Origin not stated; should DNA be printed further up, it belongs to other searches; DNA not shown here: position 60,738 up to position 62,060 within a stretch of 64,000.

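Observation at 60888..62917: Tandem GalT-like paralogues; the first has Arg in place of the nucleophilic histidine (HxRxQ instead of HxHxQ)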

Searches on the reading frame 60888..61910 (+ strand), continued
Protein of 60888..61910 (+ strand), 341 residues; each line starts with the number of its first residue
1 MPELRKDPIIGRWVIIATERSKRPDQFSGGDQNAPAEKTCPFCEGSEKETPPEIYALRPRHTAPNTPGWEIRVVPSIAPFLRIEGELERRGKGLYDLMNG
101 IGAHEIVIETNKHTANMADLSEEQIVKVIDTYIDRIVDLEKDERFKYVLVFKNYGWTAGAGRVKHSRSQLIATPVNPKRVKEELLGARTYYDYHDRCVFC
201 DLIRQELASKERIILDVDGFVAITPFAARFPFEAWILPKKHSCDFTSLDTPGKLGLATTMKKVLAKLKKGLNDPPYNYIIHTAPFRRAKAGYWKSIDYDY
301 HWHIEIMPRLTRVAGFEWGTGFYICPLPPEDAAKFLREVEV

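Call 47: find_encoding_contigs(protein=P0128, flank=3500, max_places=2)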
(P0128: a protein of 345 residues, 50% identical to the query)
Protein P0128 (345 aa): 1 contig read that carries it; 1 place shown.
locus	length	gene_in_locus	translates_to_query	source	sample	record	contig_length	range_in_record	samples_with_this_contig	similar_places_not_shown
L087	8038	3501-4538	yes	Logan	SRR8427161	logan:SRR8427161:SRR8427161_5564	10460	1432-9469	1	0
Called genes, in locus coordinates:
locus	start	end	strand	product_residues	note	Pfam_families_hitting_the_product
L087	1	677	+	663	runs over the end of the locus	PF17764:PriA_3primeBD, PF00270:DEAD, PF04851:ResIII, PF18319:Zn_ribbon_PriA (weak), PF00271:Helicase_C (weak), PF18074:PriA_C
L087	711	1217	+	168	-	PF01327:Pep_deformylase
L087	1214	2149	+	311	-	PF00551:Formyl_trans_N, PF02911:Formyl_trans_C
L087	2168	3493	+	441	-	PF00571:CBS (weak)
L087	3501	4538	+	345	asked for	PF01087:GalP_UDP_transf (faint), PF16268:DUF4921 (faint), PF16285:DUF4931_N (faint), PF02744:GalP_UDP_tr_C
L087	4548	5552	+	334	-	PF01087:GalP_UDP_transf, PF01230:HIT (faint), PF16268:DUF4921, PF16285:DUF4931_N, PF02744:GalP_UDP_tr_C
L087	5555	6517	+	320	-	PF03706:LPG_synthase_TM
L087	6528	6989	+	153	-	PF01220:DHquinase_II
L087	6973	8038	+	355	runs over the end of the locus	PF01321:Creatinase_N, PF00557:Peptidase_M24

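Call 48: find_encoding_contigs(protein=P0133, flank=3500, max_places=2)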
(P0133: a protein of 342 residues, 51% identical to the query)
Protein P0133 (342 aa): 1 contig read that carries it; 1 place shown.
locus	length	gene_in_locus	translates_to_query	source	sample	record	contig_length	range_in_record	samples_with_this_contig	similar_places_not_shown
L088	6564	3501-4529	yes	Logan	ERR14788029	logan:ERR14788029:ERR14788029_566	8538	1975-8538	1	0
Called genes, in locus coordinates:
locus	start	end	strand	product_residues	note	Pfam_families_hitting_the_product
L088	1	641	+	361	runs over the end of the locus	PF06925:MGDG_synth, PF04101:Glyco_tran_28_C (weak)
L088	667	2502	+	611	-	PF17764:PriA_3primeBD, PF18074:PriA_C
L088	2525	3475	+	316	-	PF00551:Formyl_trans_N, PF02911:Formyl_trans_C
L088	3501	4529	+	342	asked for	PF02744:GalP_UDP_tr_C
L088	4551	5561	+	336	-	PF01087:GalP_UDP_transf, PF01230:HIT (faint), PF16268:DUF4921, PF16285:DUF4931_N, PF02744:GalP_UDP_tr_C, PF11969:DcpS_C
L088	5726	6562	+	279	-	?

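Call 49: find_encoding_contigs(protein=P0132, flank=3500, max_places=2)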
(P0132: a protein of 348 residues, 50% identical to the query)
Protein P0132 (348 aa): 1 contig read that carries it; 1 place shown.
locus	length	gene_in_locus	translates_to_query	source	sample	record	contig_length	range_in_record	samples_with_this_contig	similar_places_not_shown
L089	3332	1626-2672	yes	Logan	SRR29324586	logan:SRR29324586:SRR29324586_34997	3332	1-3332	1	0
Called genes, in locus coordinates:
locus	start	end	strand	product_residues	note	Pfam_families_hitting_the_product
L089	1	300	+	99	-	?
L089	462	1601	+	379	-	PF18854:baeRF_family10, PF03464:eRF1_2 (weak), PF18845:baeRF_family3, PF18856:baeRF_family12 (weak)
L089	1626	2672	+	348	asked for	PF01087:GalP_UDP_transf, PF16285:DUF4931_N (faint), PF02744:GalP_UDP_tr_C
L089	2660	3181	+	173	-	PF01986:DUF123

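Call 50: find_encoding_contigs(protein=P0184, flank=3500, max_places=2)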
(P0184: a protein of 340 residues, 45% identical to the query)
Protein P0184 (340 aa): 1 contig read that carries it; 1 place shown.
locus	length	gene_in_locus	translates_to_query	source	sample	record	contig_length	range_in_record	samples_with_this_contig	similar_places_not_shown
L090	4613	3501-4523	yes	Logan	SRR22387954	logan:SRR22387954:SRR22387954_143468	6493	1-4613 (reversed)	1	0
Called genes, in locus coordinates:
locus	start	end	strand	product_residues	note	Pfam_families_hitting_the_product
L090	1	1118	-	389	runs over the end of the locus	PF07221:GlcNAc_2-epim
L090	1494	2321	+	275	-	PF00731:AIRC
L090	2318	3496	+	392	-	PF01969:Ni_insertion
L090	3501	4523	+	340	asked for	PF02744:GalP_UDP_tr_C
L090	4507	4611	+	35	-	?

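Call 72: predict_structure(alignment_id=A2)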
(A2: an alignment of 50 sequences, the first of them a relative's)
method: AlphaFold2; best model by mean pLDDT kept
length: 599 residues; sequences in the alignment: 50
mean_pLDDT: 75.4   pTM: 0.70
mean pLDDT of the five models: 75.4, 74.5, 74.3, 74.3, 74.3
residues with pLDDT >= 90: 246; 70-90: 147; 50-70: 78; < 50: 128
segments of 3 or more residues with pLDDT < 50: 1-4, 15-69, 107-117, 259-296, 359-361, 571-583
pLDDT, mean of each block of 10 residues (from residue 1): 51 46 36 33 39 44 42 79 86 75 55 47 71 84 91 91 92 77 84 91 95 87 74 68 84 72 32 35 45 46 79 93 91 94 59 52 67 94 97 98 94 92 79 90 85 96 96 96 96 86 97 98 97 89 94 92 85 37 66 84
secondary structure, 60 per line:
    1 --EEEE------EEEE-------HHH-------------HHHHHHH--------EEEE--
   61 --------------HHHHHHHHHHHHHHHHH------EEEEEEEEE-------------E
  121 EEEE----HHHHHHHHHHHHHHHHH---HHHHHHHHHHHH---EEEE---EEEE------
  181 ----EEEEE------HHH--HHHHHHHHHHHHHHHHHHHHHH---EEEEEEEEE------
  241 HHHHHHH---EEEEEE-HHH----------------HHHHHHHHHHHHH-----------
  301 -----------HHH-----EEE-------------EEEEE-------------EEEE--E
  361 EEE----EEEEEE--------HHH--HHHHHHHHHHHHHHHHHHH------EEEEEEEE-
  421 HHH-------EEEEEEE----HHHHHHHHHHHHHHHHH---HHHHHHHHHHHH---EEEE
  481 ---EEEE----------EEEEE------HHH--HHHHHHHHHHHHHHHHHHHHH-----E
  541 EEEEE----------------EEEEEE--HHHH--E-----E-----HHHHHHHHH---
elements in order: E3-6 E13-16 H40-46 E55-58 H75-91 E98-106 E120-124 H129-145 H149-160 E164-167 E171-174 E185-189 H201-222 E226-234 H241-247 E251-256 H277-289 E320-322 E336-340 E354-357 E360-363 E368-373 H387-405 E412-419 E431-437 H442-458 H462-473 E477-480 E484-487 E498-502 H514-534 E540-545 E562-567 H570-573 H588-596
